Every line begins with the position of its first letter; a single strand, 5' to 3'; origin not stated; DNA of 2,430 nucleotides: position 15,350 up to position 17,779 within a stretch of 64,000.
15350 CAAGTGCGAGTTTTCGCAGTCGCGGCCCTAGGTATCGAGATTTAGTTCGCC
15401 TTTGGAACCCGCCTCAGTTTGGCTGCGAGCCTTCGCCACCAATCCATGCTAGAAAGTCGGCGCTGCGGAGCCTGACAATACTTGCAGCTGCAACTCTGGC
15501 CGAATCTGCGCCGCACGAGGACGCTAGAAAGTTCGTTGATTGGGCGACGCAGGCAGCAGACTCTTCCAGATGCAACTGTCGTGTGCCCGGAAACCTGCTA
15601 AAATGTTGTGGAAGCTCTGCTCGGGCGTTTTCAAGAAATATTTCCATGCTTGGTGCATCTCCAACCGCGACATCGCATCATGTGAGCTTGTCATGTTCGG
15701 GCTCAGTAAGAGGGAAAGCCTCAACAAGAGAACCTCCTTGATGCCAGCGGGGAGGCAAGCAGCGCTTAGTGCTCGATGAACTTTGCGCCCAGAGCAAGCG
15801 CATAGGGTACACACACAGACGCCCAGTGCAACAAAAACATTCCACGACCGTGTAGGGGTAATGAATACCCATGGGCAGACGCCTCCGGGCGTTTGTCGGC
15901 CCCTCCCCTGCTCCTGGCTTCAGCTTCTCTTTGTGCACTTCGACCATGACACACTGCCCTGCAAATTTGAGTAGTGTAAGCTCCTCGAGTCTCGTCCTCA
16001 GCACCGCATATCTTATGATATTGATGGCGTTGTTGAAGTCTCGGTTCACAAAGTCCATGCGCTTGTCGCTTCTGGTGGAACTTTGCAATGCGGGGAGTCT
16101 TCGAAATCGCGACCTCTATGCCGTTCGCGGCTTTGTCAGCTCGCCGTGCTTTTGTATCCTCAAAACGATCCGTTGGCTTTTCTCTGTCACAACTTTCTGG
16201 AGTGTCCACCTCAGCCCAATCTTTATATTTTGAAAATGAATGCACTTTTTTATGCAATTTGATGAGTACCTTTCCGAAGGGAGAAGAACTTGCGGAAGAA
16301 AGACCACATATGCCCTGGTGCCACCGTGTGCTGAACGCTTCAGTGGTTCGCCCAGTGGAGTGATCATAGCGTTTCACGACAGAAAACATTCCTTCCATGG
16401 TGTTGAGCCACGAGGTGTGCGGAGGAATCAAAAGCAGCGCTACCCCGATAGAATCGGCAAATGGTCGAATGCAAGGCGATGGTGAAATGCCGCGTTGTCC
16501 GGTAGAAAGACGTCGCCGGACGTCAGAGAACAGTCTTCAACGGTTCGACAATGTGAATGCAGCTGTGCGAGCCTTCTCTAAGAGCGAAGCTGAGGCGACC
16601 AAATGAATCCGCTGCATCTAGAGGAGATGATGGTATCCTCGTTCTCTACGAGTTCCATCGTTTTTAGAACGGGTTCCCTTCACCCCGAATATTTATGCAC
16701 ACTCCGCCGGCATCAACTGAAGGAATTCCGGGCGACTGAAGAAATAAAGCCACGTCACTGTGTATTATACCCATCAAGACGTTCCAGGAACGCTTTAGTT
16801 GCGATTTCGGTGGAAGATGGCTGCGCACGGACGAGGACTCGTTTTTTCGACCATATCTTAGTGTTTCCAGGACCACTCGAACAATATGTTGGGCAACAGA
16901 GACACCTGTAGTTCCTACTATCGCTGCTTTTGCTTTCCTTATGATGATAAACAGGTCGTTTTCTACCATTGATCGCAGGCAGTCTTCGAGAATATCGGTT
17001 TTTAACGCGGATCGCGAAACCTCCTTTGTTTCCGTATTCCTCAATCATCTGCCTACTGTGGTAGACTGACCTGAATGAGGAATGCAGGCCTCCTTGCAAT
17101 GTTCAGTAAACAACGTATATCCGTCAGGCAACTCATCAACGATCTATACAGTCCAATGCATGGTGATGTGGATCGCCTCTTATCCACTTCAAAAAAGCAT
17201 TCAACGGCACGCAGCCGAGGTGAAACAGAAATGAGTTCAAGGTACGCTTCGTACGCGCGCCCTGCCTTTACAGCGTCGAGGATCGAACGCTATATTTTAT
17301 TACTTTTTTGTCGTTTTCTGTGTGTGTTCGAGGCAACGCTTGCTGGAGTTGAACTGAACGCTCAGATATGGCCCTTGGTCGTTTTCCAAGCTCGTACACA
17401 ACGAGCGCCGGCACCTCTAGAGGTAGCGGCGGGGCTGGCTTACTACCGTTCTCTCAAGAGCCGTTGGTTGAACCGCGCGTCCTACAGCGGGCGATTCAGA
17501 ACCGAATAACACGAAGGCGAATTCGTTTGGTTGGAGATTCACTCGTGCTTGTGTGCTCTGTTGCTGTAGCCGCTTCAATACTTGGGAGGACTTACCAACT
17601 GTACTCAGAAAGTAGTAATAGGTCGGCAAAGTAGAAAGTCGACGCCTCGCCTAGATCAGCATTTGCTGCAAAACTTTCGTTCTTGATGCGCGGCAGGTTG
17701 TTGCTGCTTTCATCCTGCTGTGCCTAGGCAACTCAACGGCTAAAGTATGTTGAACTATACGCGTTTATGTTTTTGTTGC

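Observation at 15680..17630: Decayed Tc1/mariner-like element carrying a TnpB/Fanzor-like RuvC-III remnant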

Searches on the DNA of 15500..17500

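Call 101: search_rna_families(source=window, start=15500, end=17500, threshold=evalue, max_evalue=1)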
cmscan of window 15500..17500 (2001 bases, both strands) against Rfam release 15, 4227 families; matches with E-value up to 1: 0.
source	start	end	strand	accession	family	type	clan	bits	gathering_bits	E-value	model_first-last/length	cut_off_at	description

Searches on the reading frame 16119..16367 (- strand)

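Call 4: search_protein_families(library=pfam, max_evalue=10, proteins=[window:16119-16367:-])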
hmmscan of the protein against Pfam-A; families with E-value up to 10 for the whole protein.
seq(83 aa): 1 family
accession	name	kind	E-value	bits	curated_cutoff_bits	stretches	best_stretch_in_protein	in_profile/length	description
PF20020.4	DUF6431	-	0.05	13.9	26.6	1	23-45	44-66/82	Domain of unknown function (DUF6431)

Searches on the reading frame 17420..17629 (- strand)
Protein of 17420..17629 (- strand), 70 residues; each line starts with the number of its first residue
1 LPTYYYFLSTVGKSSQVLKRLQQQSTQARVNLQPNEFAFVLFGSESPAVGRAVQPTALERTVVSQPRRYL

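Call 4: search_protein_families(library=pfam, max_evalue=10, proteins=[window:17420-17629:-])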
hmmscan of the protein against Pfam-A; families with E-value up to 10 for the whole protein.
seq(70 aa): 1 family
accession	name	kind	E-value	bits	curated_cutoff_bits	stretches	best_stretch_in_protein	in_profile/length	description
PF00013.35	KH_1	-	0.067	13.4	21.5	1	11-53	15-61/66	KH domain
